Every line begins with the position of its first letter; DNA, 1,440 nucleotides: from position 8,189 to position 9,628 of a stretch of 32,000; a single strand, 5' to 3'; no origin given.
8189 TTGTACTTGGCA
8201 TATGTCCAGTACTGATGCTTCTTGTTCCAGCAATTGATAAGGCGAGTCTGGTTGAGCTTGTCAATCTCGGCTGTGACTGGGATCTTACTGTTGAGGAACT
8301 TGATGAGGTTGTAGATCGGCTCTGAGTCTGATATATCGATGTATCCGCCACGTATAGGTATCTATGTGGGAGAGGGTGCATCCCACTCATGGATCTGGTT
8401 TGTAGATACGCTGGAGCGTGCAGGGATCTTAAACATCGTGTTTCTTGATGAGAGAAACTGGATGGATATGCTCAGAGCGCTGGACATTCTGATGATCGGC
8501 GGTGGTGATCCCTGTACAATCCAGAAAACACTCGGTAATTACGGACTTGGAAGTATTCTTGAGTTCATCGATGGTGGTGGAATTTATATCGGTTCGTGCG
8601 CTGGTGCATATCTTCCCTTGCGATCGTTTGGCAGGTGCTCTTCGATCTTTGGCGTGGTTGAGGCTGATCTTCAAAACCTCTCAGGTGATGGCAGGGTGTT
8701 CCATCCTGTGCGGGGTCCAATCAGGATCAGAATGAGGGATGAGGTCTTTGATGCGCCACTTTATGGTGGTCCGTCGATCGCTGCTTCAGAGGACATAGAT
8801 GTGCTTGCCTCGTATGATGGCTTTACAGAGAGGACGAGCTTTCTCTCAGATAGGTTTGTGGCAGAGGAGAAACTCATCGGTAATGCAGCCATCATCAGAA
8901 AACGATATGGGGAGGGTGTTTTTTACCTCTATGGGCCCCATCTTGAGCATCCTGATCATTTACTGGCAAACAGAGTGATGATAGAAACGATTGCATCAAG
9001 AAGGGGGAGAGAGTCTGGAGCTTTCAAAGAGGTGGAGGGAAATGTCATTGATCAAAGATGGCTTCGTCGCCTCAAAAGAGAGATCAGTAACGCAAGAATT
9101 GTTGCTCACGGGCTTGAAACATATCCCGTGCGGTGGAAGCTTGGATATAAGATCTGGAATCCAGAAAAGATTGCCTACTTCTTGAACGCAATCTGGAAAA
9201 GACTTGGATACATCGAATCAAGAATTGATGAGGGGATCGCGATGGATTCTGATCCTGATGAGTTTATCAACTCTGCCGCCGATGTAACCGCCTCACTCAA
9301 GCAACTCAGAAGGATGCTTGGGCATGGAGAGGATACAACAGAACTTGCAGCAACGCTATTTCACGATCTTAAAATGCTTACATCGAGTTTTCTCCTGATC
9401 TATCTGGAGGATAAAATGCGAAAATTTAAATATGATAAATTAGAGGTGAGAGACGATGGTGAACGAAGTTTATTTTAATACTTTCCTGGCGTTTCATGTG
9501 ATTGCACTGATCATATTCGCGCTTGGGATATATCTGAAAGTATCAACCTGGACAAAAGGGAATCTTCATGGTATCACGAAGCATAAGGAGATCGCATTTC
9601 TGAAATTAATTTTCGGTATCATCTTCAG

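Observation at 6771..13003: Seven-gene translationally coupled operon combining a mini-AOR, ferredoxin, GATase1-like, HdrE/HdrD-like, transglutaminase-like and QueG-like proteins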

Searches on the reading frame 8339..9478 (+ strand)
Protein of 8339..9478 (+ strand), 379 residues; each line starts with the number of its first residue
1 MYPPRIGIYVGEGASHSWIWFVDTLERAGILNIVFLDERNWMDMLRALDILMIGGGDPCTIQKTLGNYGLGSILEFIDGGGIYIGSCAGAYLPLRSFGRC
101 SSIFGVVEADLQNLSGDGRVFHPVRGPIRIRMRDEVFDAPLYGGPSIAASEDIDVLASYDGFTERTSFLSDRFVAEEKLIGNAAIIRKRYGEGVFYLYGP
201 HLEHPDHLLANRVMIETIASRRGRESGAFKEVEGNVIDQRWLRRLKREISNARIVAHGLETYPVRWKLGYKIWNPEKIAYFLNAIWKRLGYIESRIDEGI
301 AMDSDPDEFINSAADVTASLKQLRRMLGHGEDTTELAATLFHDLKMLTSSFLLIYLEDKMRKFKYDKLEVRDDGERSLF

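Call 3: search_protein_families(library=pfam, proteins=[window:8339-9478:+], max_evalue=0.01)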
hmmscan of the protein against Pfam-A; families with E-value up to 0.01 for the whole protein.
window:8339-9478:+ (379 aa): 2 families
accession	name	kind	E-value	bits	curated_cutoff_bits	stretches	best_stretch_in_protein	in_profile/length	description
PF09825.15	BPL_N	-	5e-10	39.2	24.2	1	49-92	51-94/283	Biotin-protein ligase, N terminal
PF03575.23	Peptidase_S51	-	0.003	17.7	23.9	1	39-95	74-131/206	Peptidase family S51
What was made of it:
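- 8339..9478 (+): g3: 379-aa BPL_N / class-I glutamine-amidotransferase-fold protein. It has the GSCAGAY nucleophile elbow, a GPHLEHP His-Glu pair, and a long helical C-terminal domain. Pfam BPL_N (call 3).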

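Call 4: search_protein_families(library=ncbifam, proteins=[window:8339-9478:+], max_evalue=0.01)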
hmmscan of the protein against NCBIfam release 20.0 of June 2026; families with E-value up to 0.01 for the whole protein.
window:8339-9478:+ (379 aa): 1 family
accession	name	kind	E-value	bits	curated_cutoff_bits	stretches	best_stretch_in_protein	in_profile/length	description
TIGR03800.1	PLP_synth_Pdx2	equivalog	0.0044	17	105.55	1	22-92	15-82/184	pyridoxal 5'-phosphate synthase glutaminase subunit PdxT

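Call 10: find_encoding_contigs(protein=window:8339-9478:+, flank=10000, max_places=6)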
Protein window:8339-9478:+ (379 aa): 1 contig read that carries it; 1 place shown.
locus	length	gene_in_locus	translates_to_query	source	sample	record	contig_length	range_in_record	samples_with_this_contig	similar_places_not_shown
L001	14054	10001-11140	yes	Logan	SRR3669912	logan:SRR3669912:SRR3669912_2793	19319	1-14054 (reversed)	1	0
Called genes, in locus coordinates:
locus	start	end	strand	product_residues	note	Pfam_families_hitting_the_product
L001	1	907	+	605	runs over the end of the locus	PF03495:Binary_toxB (faint), PF18884:TSP3_bac (weak), PF02369:Big_1 (weak)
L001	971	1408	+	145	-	-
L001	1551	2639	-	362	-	PF02655:ATP-grasp_3, PF02222:ATP-grasp (weak), PF02786:CPSase_L_D2 (faint), PF15632:ATPgrasp_Ter (weak)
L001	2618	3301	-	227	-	PF00215:OMPdecase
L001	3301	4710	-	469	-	PF00890:FAD_binding_2 (faint), PF01134:GIDA (faint), PF01266:DAO (faint), PF03486:HI0933_like (faint), PF07992:Pyr_redox_2 (weak), PF21688:FAD-depend_C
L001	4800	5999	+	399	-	PF00162:PGK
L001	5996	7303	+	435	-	PF01964:ThiC_Rad_SAM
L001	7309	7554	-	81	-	PF07441:BofA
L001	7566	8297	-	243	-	PF23231:HAT_Syf1_CNRKL1_C (weak), PF13428:TPR_14 (faint), PF23914:TPR_CcmH_CycH (faint), PF13174:TPR_6 (faint), PF07719:TPR_2 (faint), PF13181:TPR_8 (faint), PF14559:TPR_19 (weak), PF14559:TPR_19 (weak), +6 more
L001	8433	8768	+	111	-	PF00037:Fer4 (faint), PF12837:Fer4_6 (faint), PF12800:Fer4_4 (faint), PF12838:Fer4_7 (weak), PF13187:Fer4_9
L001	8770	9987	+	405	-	PF02730:AFOR_N, PF01314:AFOR_C (faint)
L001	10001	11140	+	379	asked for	PF09825:BPL_N (faint)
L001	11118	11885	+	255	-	PF02665:Nitrate_red_gam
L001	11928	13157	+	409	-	PF13183:Fer4_8, PF13187:Fer4_9 (weak), PF13237:Fer4_10 (faint), PF13534:Fer4_17, PF02754:CCG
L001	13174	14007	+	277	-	PF01841:Transglut_core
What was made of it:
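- Checked: It is also the start a gene caller chose on an identical contig (call 10).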

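Call 12: find_homologous_proteins(query=window:8339-9478:+, max_evalue=0.001)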
Query window:8339-9478:+ (379 aa): 840 proteins with E <= 0.001 among 5234 candidates; the best 120 are listed.
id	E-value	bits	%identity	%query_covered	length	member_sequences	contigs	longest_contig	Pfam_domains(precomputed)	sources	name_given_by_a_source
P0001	2.9e-256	868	100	100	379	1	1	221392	PF09825.16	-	-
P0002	1.1e-102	362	47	96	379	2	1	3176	PF09825.16,PF03575.24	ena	-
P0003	3.3e-99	351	46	96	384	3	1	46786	PF09825.16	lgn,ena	-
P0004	3.4e-97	344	47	94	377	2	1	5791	PF09825.16,PF03575.24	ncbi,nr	ncbi:MAG: BPL-N domain-containing protein, partial [Halobacteriota archaeon]|nr:BPL-N domain-contain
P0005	2.5e-96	341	46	96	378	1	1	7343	PF09825.16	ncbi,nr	ncbi:MAG: BPL-N domain-containing protein [Halobacteriota archaeon]|nr:BPL-N domain-containing prote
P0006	5.9e-96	340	46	96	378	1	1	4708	PF09825.16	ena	-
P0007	4.1e-95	337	46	96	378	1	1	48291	PF09825.16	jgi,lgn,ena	-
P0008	9.8e-80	286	42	93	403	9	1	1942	PF09825.16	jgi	jgi:glutamine amidotransferase-like uncharacterized protein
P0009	1.3e-79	286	39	96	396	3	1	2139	PF09825.16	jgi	jgi:hypothetical protein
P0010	1.9e-79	286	43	94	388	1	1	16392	PF09825.16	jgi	jgi:Biotin-protein ligase, N terminal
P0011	4.2e-79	284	39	96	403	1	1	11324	PF09825.16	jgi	jgi:glutamine amidotransferase-like uncharacterized protein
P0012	5.8e-79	284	42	88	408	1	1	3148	PF09825.16,PF03575.24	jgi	jgi:glutamine amidotransferase-like uncharacterized protein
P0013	6.2e-79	284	41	94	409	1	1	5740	PF09825.16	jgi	-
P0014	7.0e-79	284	43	93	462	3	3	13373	PF09825.16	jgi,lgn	jgi:glutamine amidotransferase-like uncharacterized protein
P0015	7.4e-79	284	40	93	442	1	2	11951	PF09825.16,PF03575.24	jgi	-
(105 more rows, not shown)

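Call 14: find_related_loci(query=A1, collection=genome_contigs, flank=10000)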
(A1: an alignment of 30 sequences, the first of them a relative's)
Query A1 (379 aa) in genome_contigs; peptide patterns used: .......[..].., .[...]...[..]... (x = any residue, [..] = any of these).
273 stretches matched a pattern; 256 encode a relative of the query (tblastn E <= 1e-3); the best 80 are kept; 80 distinct loci.
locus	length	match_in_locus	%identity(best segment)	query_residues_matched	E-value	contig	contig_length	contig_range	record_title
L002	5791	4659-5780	47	1-356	3e-102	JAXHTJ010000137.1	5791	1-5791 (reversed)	MAG: Halobacteriota archaeon isolate MAG21_tar_biofilm MAG21_139, whole genome shotgun sequence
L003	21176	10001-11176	42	4-366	4e-86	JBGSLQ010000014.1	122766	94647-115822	MAG: Desulfomonilaceae bacterium isolate JTS-AC162 k141_1176233, whole genome shotgun sequence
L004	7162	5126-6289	41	4-374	2e-86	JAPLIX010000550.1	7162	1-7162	MAG: Proteobacteria bacterium isolate LacPavin_0419_WC90_MAG_50_6 LacPavin_0419_WC90_scaffold_133041, whole genome shotg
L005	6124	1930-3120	41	1-367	1e-85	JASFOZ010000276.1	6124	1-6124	MAG: Desulfarculaceae bacterium isolate D0819M20remetaG_Bin_142 D0819M20remetaG_FD_scaffold_2066_c1, whole genome shotgu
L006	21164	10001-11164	39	4-357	6e-85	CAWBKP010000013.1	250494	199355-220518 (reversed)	MAG: uncultured delta proteobacterium isolate MFD02979.bin.2.74 genome assembly, contig: contig_27697, whole genome shot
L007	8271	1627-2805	39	1-364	5e-85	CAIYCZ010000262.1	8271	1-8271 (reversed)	MAG: uncultured delta proteobacterium isolate AlinenSedimentsD2_bin-0128 genome assembly, contig: bin-0128:262/635, whol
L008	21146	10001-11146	41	4-359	2e-84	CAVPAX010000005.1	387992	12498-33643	MAG: uncultured beta proteobacterium isolate MFD00032.bin.2.225 genome assembly, contig: contig_54765, whole genome shot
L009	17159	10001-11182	39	1-360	3e-84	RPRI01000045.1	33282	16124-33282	MAG: Desulfobacteraceae bacterium isolate metabat2.783 metabat2.783_Contig_985301, whole genome shotgun sequence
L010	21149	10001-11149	42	4-357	5e-84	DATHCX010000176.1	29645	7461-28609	MAG TPA_asm: Desulfomonilaceae bacterium isolate SMAG_U12378 k141_705790, whole genome shotgun sequence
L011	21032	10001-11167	39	2-359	3e-84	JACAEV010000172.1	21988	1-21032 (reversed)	MAG: Syntrophaceae bacterium isolate L.E.D.11_1 k119_742785, whole genome shotgun sequence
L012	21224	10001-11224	39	1-372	1e-83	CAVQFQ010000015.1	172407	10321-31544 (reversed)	MAG: uncultured delta proteobacterium isolate MFD05942.bin.2.34 genome assembly, contig: contig_47370, whole genome shot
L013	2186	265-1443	40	4-366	4e-87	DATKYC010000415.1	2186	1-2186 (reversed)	MAG TPA_asm: Acidobacteriota bacterium isolate SMAG_U14209 k141_1636302, whole genome shotgun sequence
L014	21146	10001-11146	40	4-356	2e-83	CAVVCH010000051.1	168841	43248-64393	MAG: uncultured delta proteobacterium isolate MFD02809.bin.1.206 genome assembly, contig: contig_75105, whole genome sho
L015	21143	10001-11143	40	6-359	2e-83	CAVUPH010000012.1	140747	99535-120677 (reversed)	MAG: uncultured delta proteobacterium isolate MFD05942.bin.2.166 genome assembly, contig: contig_19658, whole genome sho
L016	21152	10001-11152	39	4-356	2e-83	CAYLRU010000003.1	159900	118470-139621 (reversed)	MAG TPA_asm: uncultured Desulfobacteraceae bacterium isolate SRP338002_co1_209 genome assembly, contig: NODE_95_length_1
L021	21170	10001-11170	41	4-363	4e-83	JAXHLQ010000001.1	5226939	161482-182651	MAG: Deltaproteobacteria bacterium isolate Salar_de_Ascotan_soil_MAG_ASO27 contig_800_polypolish, whole genome shotgun s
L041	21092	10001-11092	40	5-361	4e-81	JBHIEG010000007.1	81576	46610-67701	MAG: Candidatus Hydrothermarchaeota archaeon isolate b3.sp1_bin.60 NODE_22_length_81576_cov_9.953828, whole genome shotg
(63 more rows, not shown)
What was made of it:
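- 8339..9478 (+): 256 species genomes carry relatives (call 14).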

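Call 18: search_protein_families(library=pfam, proteins=[L021:1745-3079:-, L021:3298-4749:-, L021:5239-6336:-, L021:6462-7460:-, L021:11318-12085:+, L021:12082-12786:+, L021:12803-14257:+, L021:14269-15810:+, L021:15807-16772:+, L021:16964-17521:+], max_evalue=0.001)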
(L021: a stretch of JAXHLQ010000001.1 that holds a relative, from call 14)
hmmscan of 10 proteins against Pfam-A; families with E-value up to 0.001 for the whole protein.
L021:1745-3079:- (444 aa): 2 families
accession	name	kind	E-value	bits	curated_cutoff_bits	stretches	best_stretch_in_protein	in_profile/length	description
PF02754.22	CCG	-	1.4e-26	92.9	20.6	2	171-260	1-84/85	Cysteine-rich domain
PF13183.11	Fer4_8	-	4.5e-08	34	27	1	43-97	14-65/68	4Fe-4S dicluster domain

L021:3298-4749:- (483 aa): 2 families
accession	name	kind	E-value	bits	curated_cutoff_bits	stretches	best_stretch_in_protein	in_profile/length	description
PF01565.28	FAD_binding_4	-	6.6e-31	107.3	26.4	1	51-189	1-139/139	FAD binding domain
PF02913.24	FAD-oxidase_C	-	3e-08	34.1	21.2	1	304-481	74-248/248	FAD linked oxidases, C-terminal domain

L021:5239-6336:- (365 aa): 1 family
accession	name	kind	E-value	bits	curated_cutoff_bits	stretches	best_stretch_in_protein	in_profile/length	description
PF00171.27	Aldedh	-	4.6e-97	325.9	23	1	18-357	1-338/461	Aldehyde dehydrogenase family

L021:6462-7460:- (332 aa): 2 families
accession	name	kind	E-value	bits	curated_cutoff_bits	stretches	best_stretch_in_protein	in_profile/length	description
PF07729.17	FCD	-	6e-17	62.7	24.3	1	127-243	1-122/125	FCD domain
PF00392.27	GntR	-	4e-16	58.9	27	1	39-96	3-60/64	Bacterial regulatory proteins, gntR family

L021:11318-12085:+ (255 aa): 5 families
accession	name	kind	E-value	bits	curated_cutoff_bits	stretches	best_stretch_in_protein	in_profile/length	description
PF13435.11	Cytochrome_C554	-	8.6e-09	36.7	20.8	1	50-108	2-65/84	Cytochrome c554 and c-prime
PF14522.11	Cytochrome_C7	-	1.5e-08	34.8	24.8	0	88-155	11-66/67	Cytochrome c7 and related cytochrome c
PF22113.1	Mtrc-MtrF_II-IV_dom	-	2.7e-08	34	30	0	10-66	119-175/176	Outer membrane cytochrome MtrC/MtrF-like, domains II/IV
PF14537.11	Cytochrom_c3_2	-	1.5e-05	25.8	25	0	93-177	8-78/79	Cytochrome c3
PF09699.15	Paired_CXXCH_1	-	2.5e-05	24.3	20.6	0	93-128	8-40/41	Doubled CXXCH motif (Paired_CXXCH_1)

L021:12082-12786:+ (234 aa): 1 family
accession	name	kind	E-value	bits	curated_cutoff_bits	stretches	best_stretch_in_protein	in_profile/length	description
PF01292.26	Ni_hydr_CYTB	-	1e-13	51.9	30.1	1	13-194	1-162/179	Prokaryotic cytochrome b561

L021:12803-14257:+ (484 aa): 3 families
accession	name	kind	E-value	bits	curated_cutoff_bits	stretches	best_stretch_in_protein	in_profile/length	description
PF14537.11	Cytochrom_c3_2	-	2e-06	28.6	25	0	45-129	8-78/79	Cytochrome c3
PF14522.11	Cytochrome_C7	-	3.7e-06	27.1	24.8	0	64-129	12-66/67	Cytochrome c7 and related cytochrome c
PF22113.1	Mtrc-MtrF_II-IV_dom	-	0.00089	19.3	30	0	45-78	8-41/176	Outer membrane cytochrome MtrC/MtrF-like, domains II/IV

L021:14269-15810:+ (513 aa): 9 families
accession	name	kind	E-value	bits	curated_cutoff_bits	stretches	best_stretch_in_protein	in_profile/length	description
PF02754.22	CCG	-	4.5e-36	123.3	20.6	2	354-440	1-83/85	Cysteine-rich domain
PF13183.11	Fer4_8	-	8.4e-11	42.7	27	1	58-158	1-68/68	4Fe-4S dicluster domain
PF13237.11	Fer4_10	-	1.2e-08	35.2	25.5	1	57-81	4-27/53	4Fe-4S dicluster domain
PF12838.12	Fer4_7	-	4.3e-07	30.7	27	0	135-157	29-51/52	4Fe-4S dicluster domain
PF13534.11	Fer4_17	-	3.6e-06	27.9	22.2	1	61-159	1-61/61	4Fe-4S dicluster domain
PF17179.9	Fer4_22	-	3.2e-05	25.2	27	0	35-74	53-93/95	4Fe-4S dicluster domain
PF13187.11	Fer4_9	-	3.2e-05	24.3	27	0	51-73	34-48/52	4Fe-4S dicluster domain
PF25160.1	LdpA_Fe-S-bd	-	7.9e-05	22.8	27.6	0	143-157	27-41/49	LdpA Fe-S cluster-binding domain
PF12797.12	Fer4_2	-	0.00049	20.3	24.5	1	56-74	4-22/22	4Fe-4S binding domain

L021:15807-16772:+ (321 aa): 3 families
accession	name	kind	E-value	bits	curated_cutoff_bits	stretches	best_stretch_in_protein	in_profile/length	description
PF13379.11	NMT1_2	-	4.7e-42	145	24.7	1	42-249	21-242/252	NMT1-like family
PF09084.16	NMT1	-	4.4e-25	89.3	20.5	1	44-251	8-216/216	NMT1/THI5 like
PF12974.12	Phosphonate-bd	-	2.8e-05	24.1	27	1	70-147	41-122/242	ABC transporter, phosphonate, periplasmic substrate-binding protein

L021:16964-17521:+ (185 aa): 1 family
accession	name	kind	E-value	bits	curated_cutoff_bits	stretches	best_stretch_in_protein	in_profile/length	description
PF00528.27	BPD_transp_1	-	5.5e-22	78.8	26.4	1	36-175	29-172/184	Binding-protein-dependent transport system inner membrane component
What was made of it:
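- Tmc-like set with two multihaem cytochromes c and a cytochrome b561 (call 18).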

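Call 19: find_encoding_contigs(protein=P0003, flank=10000, max_places=3)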
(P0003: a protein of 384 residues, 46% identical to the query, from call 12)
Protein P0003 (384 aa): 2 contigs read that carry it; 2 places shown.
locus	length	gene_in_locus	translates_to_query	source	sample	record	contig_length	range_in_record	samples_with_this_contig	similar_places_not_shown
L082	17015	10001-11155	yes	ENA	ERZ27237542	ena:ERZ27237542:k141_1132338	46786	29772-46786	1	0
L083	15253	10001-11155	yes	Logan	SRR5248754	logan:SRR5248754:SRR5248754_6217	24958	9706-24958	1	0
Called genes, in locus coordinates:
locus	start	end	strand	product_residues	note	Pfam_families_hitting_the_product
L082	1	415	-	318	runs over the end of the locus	PF02779:Transket_pyr, PF02780:Transketolase_C, PF22613:Transketolase_C_1 (weak), PF17147:PFOR_II (weak)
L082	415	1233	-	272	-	PF00456:Transketolase_N, PF09364:XFP_N (faint), PF13292:DXP_synthase_N, PF00676:E1_dh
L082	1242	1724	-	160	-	PF01467:CTP_transf_like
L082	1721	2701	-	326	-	PF00294:PfkB, PF01256:Carb_kinase, PF08543:Phos_pyr_kin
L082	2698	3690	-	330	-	-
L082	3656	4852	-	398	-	PF02826:2-Hacid_dh_C (weak), PF03446:NAD_binding_2, PF03721:UDPG_MGDP_dh_N, PF00984:UDPG_MGDP_dh, PF03720:UDPG_MGDP_dh_C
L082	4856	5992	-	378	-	PF13506:Glyco_transf_21 (weak), PF00535:Glycos_transf_2, PF10111:Glyco_tranf_2_2 (faint), PF13641:Glyco_tranf_2_3, PF13632:Glyco_trans_2_3 (weak)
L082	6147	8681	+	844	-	PF02516:STT3, PF22627:AglB_core-like, PF18079:AglB_L1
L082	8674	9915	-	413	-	PF00278:Orn_DAP_Arg_deC, PF01168:Ala_racemase_N, PF02784:Orn_Arg_deC_N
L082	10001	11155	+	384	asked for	PF09825:BPL_N (weak)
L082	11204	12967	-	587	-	PF04068:Fer4_RLI, PF12837:Fer4_6 (faint), PF00037:Fer4 (weak), PF02463:SMC_N (weak), PF13476:AAA_23 (faint), PF13555:AAA_29 (faint), PF00005:ABC_tran, PF00005:ABC_tran, +1 more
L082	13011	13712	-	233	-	PF00588:SpoU_methylase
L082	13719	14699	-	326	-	PF08271:Zn_Ribbon_TF, PF00382:TFIIB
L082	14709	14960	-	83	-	PF04410:Gar1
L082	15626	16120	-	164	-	PF00571:CBS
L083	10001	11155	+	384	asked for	PF09825:BPL_N (weak)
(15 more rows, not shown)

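Call 20: find_encoding_contigs(protein=P0007, flank=10000, max_places=3)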
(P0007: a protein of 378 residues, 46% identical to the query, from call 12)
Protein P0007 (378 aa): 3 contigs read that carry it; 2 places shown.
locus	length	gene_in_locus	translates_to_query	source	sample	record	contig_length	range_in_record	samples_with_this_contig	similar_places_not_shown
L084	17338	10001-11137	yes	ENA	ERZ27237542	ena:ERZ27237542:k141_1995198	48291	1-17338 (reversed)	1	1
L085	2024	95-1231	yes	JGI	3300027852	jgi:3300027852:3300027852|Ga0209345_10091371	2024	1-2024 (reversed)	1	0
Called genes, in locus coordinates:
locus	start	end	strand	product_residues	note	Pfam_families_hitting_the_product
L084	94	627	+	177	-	-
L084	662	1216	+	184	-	PF10469:AKAP7_NLS (weak), PF02834:LigT_PEase, PF13563:2_5_RNA_ligase2, PF02834:LigT_PEase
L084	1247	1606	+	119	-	-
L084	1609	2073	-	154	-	-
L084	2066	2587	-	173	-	PF14196:ATC_hydrolase (weak)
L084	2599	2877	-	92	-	PF24365:DUF7521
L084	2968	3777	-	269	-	PF08501:Shikimate_dh_N, PF01488:Shikimate_DH, PF03807:F420_oxidored (weak), PF18317:SDH_C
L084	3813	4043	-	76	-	PF00857:Isochorismatase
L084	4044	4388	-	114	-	PF00857:Isochorismatase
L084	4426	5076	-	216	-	PF01902:Diphthami_syn_2_N, PF28410:Diphthami_syn_2_C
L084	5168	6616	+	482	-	PF01565:FAD_binding_4, PF02913:FAD-oxidase_C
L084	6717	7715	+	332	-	PF02754:CCG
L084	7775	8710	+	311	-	PF00056:Ldh_1_N, PF01266:DAO (faint), PF02866:Ldh_1_C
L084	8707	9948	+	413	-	PF09861:Lar_N, PF21113:LarA_C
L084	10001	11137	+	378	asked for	PF09825:BPL_N (weak)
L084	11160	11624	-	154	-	PF00583:Acetyltransf_1, PF13508:Acetyltransf_7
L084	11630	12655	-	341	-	-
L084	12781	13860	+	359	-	PF01636:APH (weak)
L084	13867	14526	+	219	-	PF02593:DUF166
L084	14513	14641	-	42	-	-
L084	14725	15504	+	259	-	PF06560:GPI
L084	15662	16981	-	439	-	PF20695:UbiD_N, PF01977:UbiD, PF20696:UbiD_C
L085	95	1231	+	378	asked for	PF09825:BPL_N (weak)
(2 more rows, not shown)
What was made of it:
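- The GlcD/CCG pair also lies next to a stand-alone g3 homologue with Ldh and LarA in L084 (call 20).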

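Call 33: search_solved_structures(query=A1, max_evalue=1, show_alignments=1)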
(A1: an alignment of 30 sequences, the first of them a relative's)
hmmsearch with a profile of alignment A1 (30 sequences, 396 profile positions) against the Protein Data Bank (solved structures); distinct sequences matched with E-value up to 1: 20.
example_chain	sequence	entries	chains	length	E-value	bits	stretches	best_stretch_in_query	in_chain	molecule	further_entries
3l4e_A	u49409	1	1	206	1.3e-05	27.3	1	44-143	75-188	Uncharacterized peptidase Lmo0363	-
1fy2_A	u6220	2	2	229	0.0029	19.5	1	45-94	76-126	ASPARTYL DIPEPTIDASE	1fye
6a4r_A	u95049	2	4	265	0.0037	19.2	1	45-94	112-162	Peptidase E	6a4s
6dmp_B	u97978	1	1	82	0.0083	18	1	331-385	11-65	Designed orthogonal protein DHD13_XAAA_B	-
6iru_A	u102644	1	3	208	0.025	16.5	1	42-91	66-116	peptidase DR_1070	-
6a4t_A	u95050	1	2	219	0.026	16.4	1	42-91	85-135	Peptidase E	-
7c9b_A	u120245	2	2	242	0.054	15.4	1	44-94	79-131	Alpha-aspartyl dipeptidase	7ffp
2ywd_A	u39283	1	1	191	0.058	15.3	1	41-91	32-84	Glutamine amidotransferase subunit pdxT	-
1q7r_A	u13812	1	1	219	0.072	15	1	42-92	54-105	predicted amidotransferase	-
4wxy_B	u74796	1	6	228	0.079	14.8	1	42-92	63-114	Glutamine amidotransferase subunit PdxT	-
3cne_A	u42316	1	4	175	0.17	13.7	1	43-92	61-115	Putative protease I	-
4d1y_A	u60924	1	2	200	0.22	13.3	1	44-92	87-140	PUTATIVE PROTEASE I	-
2nv0_A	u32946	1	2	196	0.23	13.3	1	44-91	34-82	Glutamine amidotransferase subunit pdxT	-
2nv2_B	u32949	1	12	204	0.25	13.2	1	44-91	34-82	Glutamine amidotransferase subunit pdxT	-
1r9g_A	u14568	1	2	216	0.28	13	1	44-91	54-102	Hypothetical protein yaaE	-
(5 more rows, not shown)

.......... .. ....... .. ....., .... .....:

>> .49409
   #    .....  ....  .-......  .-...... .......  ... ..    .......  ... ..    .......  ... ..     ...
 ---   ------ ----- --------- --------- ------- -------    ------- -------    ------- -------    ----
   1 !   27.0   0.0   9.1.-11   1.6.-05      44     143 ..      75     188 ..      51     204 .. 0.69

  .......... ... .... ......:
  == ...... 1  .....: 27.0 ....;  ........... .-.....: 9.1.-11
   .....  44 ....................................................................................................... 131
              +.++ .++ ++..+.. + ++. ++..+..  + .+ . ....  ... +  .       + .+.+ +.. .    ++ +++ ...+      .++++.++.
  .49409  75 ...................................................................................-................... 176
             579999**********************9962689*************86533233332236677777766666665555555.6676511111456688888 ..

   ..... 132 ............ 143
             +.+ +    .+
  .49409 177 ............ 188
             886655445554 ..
